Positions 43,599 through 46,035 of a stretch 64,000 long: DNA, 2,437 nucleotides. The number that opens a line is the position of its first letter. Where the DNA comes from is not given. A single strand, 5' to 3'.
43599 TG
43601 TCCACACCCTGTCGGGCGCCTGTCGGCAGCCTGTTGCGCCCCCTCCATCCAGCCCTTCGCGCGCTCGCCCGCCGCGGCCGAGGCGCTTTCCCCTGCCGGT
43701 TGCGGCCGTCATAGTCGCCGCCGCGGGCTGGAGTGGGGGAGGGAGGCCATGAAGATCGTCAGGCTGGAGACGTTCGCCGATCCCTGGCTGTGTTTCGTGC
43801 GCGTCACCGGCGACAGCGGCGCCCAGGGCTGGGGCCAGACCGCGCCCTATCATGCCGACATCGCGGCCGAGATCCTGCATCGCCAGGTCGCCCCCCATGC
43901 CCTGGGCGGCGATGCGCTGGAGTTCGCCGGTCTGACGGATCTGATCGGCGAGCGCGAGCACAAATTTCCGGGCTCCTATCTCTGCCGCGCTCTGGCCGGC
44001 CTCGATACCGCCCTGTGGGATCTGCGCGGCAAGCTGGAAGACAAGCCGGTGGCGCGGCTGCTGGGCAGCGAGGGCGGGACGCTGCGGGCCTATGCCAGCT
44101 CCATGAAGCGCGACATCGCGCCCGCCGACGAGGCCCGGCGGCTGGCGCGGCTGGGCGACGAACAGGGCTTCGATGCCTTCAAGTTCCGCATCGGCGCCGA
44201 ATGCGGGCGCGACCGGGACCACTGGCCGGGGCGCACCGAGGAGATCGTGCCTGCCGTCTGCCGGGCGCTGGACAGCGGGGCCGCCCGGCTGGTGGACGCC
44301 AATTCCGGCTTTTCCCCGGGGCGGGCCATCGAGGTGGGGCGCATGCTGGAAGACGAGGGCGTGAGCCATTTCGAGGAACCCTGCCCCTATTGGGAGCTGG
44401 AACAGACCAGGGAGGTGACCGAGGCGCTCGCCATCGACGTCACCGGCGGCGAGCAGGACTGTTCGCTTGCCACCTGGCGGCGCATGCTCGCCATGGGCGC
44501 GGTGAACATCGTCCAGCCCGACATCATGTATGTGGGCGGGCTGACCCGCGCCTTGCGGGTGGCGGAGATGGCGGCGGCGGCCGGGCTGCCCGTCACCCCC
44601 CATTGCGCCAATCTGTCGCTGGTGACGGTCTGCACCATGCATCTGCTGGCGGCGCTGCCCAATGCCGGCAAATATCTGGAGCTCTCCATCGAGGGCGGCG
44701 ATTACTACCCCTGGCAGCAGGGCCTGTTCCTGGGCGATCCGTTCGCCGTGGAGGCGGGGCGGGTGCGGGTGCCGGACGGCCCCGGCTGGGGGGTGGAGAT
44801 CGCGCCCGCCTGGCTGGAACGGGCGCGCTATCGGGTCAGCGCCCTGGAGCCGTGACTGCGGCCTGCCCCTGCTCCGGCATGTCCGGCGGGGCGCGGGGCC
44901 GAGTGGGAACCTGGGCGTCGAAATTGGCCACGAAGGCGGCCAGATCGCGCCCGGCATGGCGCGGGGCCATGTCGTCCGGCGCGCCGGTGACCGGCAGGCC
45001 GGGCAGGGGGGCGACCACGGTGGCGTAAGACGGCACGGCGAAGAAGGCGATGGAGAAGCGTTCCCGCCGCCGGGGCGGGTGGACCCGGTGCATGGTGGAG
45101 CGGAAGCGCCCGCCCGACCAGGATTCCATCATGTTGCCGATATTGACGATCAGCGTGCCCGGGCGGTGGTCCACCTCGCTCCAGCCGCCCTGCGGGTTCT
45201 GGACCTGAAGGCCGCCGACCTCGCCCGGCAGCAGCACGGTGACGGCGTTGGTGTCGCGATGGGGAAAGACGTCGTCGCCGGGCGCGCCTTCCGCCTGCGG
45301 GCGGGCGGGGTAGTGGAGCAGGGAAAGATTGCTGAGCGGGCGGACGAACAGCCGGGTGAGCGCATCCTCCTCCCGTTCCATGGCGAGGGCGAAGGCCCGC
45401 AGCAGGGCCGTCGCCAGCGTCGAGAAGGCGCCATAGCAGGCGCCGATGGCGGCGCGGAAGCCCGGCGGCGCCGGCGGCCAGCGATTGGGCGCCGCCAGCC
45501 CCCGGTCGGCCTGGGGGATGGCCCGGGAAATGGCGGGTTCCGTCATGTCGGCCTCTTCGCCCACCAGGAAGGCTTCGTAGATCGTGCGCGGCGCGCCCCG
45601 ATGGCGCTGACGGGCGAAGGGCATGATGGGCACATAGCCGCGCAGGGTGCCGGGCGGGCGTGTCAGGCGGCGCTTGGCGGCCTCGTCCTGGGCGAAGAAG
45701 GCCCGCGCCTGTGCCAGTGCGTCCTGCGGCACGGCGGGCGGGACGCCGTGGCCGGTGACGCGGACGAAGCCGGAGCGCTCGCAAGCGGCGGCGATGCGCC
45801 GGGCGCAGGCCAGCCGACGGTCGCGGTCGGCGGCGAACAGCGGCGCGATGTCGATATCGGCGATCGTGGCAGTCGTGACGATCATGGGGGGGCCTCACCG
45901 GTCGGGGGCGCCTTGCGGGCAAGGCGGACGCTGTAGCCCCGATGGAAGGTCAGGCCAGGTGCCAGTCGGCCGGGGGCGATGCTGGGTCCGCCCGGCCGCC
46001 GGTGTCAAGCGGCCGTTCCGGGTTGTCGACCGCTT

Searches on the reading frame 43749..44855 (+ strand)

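Call 42: search_protein_families(library=pfam, proteins=[window:43749-44855:+], max_evalue=0.00001)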
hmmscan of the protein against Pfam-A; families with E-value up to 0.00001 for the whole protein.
window:43749-44855:+ (368 aa): 2 families
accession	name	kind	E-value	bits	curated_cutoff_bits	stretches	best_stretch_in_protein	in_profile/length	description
PF13378.12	MR_MLE_C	-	4.5e-56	190.4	29.4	1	129-353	3-217/219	Enolase C-terminal domain-like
PF02746.21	MR_MLE_N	-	4.8e-11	43.3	22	1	12-106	26-117/117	Mandelate racemase / muconate lactonizing enzyme, N-terminal domain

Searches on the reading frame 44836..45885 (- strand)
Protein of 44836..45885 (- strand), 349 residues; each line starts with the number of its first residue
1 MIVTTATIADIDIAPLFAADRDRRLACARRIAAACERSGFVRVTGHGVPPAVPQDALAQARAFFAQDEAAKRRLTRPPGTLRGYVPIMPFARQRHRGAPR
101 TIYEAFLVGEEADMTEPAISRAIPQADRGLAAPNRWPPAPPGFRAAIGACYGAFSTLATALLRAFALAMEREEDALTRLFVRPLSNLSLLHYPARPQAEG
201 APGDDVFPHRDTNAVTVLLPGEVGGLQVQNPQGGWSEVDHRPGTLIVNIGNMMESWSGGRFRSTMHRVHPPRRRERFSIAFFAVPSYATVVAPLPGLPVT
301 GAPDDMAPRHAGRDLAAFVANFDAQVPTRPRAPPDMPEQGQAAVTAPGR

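Call 40: search_protein_families(library=pfam, proteins=[window:44836-45885:-], max_evalue=0.00001)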
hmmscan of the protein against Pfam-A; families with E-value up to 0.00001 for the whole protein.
window:44836-45885:- (349 aa): 2 families
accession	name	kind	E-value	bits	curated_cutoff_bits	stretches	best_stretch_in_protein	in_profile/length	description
PF03171.26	2OG-FeII_Oxy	-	6.3e-22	78.3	23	1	191-283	9-99/101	2OG-Fe(II) oxygenase superfamily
PF14226.12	DIOX_N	-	1.1e-17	65.2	27.3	1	11-138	4-116/117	non-haem dioxygenase in morphine synthesis N-terminal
